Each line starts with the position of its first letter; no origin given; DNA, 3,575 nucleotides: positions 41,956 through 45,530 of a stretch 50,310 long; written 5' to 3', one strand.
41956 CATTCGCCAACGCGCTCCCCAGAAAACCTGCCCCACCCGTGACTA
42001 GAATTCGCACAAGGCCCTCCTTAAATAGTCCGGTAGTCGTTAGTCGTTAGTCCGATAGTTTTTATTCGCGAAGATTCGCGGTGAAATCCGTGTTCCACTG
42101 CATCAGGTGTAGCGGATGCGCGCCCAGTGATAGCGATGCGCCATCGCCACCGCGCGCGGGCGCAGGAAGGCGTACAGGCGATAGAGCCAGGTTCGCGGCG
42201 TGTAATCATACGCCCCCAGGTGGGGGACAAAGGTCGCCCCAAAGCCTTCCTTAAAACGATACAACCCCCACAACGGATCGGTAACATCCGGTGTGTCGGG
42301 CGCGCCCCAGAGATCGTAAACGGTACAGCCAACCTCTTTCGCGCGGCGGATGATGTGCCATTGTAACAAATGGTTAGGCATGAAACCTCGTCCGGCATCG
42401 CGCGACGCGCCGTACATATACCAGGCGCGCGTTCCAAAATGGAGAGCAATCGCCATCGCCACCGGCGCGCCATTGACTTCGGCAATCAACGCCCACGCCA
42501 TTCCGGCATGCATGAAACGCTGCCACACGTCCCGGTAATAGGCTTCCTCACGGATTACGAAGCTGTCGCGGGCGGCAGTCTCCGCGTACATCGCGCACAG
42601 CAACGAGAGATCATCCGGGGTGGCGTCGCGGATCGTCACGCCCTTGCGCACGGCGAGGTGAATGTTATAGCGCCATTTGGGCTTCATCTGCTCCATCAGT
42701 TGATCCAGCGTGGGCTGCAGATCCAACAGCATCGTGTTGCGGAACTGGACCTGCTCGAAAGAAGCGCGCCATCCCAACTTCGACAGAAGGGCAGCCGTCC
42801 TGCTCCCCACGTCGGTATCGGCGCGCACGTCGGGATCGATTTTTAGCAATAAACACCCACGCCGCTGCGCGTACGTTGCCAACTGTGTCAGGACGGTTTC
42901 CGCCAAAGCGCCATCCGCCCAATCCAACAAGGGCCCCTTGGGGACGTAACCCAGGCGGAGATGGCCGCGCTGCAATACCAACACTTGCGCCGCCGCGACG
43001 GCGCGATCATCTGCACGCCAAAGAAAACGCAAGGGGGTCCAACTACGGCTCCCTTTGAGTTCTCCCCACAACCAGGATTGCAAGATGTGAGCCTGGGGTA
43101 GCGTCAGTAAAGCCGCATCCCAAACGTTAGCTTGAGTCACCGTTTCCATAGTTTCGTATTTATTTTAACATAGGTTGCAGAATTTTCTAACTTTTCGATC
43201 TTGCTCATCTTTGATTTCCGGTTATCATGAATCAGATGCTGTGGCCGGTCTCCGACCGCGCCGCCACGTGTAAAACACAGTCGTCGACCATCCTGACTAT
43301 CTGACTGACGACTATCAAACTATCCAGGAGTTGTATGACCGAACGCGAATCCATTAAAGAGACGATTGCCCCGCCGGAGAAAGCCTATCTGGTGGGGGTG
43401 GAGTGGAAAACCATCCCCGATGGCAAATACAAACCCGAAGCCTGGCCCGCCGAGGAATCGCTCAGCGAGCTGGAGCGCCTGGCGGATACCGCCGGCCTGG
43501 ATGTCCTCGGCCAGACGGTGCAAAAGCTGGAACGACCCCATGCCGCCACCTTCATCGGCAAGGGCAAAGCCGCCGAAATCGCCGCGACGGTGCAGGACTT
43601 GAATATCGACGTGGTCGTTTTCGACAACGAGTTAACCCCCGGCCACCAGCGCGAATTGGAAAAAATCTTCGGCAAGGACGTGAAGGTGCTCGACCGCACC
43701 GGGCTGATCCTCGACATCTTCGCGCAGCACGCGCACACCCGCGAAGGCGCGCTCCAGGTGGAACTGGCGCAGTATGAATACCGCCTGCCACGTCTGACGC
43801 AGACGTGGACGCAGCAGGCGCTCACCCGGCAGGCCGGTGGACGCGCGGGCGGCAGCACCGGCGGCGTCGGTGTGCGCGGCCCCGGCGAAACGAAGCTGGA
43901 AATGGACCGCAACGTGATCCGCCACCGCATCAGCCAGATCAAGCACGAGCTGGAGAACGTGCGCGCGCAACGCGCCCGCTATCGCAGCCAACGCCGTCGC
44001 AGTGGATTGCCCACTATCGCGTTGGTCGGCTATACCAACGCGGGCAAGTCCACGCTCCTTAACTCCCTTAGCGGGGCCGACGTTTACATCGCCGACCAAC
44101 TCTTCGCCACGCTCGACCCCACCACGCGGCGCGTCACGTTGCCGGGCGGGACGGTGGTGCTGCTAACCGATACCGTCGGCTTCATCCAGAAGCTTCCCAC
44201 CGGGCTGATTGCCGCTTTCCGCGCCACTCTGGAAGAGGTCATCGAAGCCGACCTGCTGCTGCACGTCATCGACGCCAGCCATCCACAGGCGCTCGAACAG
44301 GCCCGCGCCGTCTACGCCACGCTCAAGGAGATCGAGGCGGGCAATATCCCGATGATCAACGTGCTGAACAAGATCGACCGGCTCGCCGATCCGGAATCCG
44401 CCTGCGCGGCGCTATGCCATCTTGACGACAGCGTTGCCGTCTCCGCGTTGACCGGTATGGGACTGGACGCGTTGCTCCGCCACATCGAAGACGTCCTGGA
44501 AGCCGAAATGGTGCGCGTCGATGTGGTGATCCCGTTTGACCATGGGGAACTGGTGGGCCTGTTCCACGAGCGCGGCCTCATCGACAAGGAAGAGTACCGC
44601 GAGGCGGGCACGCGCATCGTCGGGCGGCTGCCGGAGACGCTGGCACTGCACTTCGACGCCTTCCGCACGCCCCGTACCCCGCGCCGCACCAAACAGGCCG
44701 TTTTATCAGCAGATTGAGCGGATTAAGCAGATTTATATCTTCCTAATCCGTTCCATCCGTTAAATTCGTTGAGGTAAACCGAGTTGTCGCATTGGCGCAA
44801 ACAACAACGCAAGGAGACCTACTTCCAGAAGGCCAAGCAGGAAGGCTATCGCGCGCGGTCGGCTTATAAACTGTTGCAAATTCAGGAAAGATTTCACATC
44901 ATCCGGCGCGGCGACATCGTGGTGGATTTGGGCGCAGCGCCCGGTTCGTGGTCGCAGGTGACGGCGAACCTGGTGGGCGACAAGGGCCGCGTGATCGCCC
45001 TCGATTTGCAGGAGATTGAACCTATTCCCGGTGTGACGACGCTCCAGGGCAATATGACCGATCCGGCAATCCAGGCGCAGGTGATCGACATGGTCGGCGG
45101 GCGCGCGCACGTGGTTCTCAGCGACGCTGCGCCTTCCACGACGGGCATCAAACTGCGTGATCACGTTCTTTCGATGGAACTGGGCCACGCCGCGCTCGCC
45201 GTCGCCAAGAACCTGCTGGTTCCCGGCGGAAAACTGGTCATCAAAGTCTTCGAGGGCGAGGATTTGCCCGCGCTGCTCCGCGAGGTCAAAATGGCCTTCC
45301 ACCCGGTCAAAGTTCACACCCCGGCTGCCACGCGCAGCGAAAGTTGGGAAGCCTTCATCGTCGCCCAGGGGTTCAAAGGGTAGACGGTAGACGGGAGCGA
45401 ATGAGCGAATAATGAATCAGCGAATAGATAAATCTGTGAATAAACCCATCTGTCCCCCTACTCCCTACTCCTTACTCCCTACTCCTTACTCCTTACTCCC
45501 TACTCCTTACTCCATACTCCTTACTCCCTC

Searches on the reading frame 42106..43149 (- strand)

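Call 51: search_protein_families(library=pfam, proteins=[window:42106-43149:-], max_evalue=0.00001)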
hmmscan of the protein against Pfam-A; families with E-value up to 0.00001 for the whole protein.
window:42106-43149:- (348 aa): 2 families
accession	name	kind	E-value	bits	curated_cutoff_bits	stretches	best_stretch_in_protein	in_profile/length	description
PF02388.22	FemAB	-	6.5e-48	164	24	2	18-226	14-239/406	FemAB family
PF13480.13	Acetyltransf_6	-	3.2e-19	69.9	22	1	160-283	4-137/143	Acetyltransferase (GNAT) domain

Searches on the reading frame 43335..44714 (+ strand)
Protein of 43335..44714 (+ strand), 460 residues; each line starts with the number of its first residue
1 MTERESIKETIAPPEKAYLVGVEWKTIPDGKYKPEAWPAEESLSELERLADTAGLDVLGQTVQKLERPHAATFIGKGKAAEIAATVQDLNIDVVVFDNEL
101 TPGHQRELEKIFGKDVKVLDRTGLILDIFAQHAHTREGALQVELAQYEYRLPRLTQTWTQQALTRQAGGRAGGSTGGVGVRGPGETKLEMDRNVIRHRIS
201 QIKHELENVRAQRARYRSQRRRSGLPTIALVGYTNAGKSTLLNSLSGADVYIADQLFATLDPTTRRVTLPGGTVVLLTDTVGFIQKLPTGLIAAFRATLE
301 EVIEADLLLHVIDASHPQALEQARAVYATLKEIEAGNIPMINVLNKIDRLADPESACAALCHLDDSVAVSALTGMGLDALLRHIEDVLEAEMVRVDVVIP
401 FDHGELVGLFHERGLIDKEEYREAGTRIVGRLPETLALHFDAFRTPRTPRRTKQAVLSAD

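Call 51: search_protein_families(library=pfam, proteins=[window:43335-44714:+], max_evalue=0.00001)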
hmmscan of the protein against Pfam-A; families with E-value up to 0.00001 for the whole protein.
window:43335-44714:+ (460 aa): 6 families
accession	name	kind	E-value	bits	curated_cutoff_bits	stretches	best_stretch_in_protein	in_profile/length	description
PF13167.11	GTP-bdg_N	-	7.1e-32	110.3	25.4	1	40-130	1-89/89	GTP-binding GTPase N-terminal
PF16360.10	GTP-bdg_M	-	6.6e-27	94.3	29.5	1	132-220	1-79/79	GTP-binding GTPase Middle Region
PF01926.29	MMR_HSR1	-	5.3e-24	85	21.9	1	227-346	1-113/113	50S ribosome-binding GTPase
PF19275.4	HflX_C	-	1.3e-10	41.6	26.4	1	364-428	10-75/102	HflX C-terminal domain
PF02421.24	FeoB_N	-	9.3e-09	35.4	27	1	227-353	2-121/156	Ferrous iron transport protein B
PF00350.29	Dynamin_N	-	2.8e-06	27.9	27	0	228-263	1-36/168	Dynamin family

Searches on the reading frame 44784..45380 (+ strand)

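Call 51: search_protein_families(library=pfam, proteins=[window:44784-45380:+], max_evalue=0.00001)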
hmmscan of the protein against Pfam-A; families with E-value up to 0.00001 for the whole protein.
window:44784-45380:+ (199 aa): 1 family
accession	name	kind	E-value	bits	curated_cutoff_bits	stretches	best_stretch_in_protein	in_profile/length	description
PF01728.25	FtsJ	-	1.3e-52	178.8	24.1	1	22-197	1-181/181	FtsJ-like methyltransferase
